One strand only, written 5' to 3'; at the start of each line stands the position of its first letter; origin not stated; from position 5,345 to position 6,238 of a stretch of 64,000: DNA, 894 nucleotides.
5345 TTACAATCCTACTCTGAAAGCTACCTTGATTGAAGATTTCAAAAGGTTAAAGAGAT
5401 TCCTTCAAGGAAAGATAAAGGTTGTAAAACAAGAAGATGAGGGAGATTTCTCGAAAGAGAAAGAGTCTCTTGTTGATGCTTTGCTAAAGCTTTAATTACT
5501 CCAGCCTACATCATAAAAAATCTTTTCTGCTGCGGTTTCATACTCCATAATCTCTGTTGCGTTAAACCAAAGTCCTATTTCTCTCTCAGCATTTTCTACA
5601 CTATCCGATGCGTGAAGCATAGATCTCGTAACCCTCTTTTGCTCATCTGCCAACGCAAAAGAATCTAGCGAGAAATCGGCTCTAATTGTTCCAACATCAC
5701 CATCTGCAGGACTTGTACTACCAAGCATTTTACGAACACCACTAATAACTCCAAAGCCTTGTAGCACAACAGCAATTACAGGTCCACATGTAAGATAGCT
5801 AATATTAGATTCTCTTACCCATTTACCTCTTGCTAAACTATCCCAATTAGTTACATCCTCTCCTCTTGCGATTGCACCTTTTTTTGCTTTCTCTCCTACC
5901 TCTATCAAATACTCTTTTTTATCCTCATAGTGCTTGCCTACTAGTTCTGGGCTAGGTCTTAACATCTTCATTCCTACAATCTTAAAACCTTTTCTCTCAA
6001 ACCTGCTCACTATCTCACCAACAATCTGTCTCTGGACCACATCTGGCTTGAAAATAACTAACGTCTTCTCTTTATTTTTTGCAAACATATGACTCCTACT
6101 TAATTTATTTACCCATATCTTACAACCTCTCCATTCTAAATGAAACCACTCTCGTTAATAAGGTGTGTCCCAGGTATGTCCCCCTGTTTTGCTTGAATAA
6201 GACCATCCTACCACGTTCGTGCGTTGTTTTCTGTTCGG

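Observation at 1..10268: Inverted pair of paralogous surface proteins with an unusual FN3 - TM - CarbopepD_reg - TM - CarbopepD_reg architecture flanking a housekeeping block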

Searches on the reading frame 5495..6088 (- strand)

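Call 7: search_protein_families(library=ncbifam, proteins=[window:5495-6088:-], max_evalue=0.01)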
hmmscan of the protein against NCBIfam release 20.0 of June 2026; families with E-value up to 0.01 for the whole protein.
window:5495-6088:- (198 aa): 6 families
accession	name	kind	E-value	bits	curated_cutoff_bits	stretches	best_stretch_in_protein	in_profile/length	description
NF001908.0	PRK00668.1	equivalog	8.4e-40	135.8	155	2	93-182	61-140/141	nucleoside-diphosphate kinase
NF011112.0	PRK14540.1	equivalog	4.2e-35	120.5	202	2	86-176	53-133/135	nucleoside-diphosphate kinase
NF011115.0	PRK14543.1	equivalog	2.2e-33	115.5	287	2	86-190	61-165/169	nucleoside-diphosphate kinase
NF011113.0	PRK14541.1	equivalog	1.7e-21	76.7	255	2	7-59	2-54/140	nucleoside-diphosphate kinase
NF011114.0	PRK14542.1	equivalog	4.4e-20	71.8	250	2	7-54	2-49/137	nucleoside-diphosphate kinase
NF011116.0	PRK14545.1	equivalog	3.1e-17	63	217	2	89-179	57-137/139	nucleoside-diphosphate kinase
